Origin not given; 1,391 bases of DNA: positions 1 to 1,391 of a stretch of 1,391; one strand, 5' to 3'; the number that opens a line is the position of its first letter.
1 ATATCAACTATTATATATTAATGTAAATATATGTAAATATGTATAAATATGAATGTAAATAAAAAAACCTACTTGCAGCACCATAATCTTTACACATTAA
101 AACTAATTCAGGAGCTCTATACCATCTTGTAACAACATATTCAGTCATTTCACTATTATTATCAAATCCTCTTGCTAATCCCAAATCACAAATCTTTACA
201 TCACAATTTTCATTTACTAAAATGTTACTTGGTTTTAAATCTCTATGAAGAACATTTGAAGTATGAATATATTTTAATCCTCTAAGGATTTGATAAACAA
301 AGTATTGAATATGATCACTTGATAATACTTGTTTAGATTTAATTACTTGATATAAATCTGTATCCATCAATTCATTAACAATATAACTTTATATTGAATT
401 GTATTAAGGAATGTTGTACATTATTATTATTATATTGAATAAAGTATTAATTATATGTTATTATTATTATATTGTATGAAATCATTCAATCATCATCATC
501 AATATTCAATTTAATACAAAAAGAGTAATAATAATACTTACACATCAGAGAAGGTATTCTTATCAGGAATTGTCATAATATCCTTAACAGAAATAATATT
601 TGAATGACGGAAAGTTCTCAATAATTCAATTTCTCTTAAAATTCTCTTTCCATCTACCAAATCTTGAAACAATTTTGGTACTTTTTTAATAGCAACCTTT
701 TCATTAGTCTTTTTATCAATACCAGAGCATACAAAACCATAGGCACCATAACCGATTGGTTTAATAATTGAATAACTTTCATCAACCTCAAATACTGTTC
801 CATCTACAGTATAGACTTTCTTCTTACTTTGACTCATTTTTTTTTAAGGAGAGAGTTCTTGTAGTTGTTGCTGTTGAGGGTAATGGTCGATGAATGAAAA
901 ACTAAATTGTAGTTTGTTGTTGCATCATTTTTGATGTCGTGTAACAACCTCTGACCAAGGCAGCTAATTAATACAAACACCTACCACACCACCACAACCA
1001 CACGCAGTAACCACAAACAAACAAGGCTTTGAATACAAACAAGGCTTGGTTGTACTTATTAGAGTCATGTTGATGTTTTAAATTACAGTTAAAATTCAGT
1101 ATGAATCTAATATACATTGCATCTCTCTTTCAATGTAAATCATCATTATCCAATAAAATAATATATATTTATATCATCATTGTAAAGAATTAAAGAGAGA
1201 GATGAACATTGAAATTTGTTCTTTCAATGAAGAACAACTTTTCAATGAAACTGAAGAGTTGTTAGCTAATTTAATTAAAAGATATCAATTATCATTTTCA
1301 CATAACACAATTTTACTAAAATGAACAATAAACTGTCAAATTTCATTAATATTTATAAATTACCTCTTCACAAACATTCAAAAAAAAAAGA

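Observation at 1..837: The two track ORFs are exons of a single intron-containing ERK-type MAP kinase gene, not separate genes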

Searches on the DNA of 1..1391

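Call 34: search_rna_families(source=window, threshold=gathering)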
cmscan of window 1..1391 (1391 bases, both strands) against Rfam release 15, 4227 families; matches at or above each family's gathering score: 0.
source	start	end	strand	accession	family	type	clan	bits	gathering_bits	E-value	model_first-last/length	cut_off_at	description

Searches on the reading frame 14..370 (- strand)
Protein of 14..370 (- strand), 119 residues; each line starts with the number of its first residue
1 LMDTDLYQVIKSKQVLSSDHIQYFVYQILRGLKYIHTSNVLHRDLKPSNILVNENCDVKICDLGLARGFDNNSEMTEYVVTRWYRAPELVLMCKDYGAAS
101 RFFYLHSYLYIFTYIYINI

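Call 21: search_protein_families(library=pfam, proteins=[window:14-370:-])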
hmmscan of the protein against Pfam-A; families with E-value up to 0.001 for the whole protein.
seq(119 aa): 3 families
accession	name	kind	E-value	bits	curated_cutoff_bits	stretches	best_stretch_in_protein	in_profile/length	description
PF00069.31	Pkinase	-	8.1e-32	111.1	31.7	1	4-100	83-178/263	Protein kinase domain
PF07714.23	PK_Tyr_Ser-Thr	-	3.2e-16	59.9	23.1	1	5-93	87-179/258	Protein tyrosine and serine/threonine kinase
PF12330.14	Haspin_kinase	-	4e-05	23.2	25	1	17-74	203-261/364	Haspin like kinase domain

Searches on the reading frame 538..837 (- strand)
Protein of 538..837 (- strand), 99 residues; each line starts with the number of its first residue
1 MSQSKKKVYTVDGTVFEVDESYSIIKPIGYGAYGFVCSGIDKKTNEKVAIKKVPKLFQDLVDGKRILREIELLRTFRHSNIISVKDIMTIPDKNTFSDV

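Call 21: search_protein_families(library=pfam, proteins=[window:541-837:-])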
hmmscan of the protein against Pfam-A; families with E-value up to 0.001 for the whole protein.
seq(99 aa): 2 families
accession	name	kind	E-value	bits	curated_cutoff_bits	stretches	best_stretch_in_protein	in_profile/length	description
PF00069.31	Pkinase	-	1.5e-13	51.2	31.7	1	22-92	1-71/263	Protein kinase domain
PF07714.23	PK_Tyr_Ser-Thr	-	3.9e-07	30.1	23.1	1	24-89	3-71/258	Protein tyrosine and serine/threonine kinase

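Call 36: find_encoding_contigs(protein=window:538-837:-, flank=6000, max_places=6)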
Protein window:538-837:- (99 aa): no gene with exactly this product is on record in the collection.
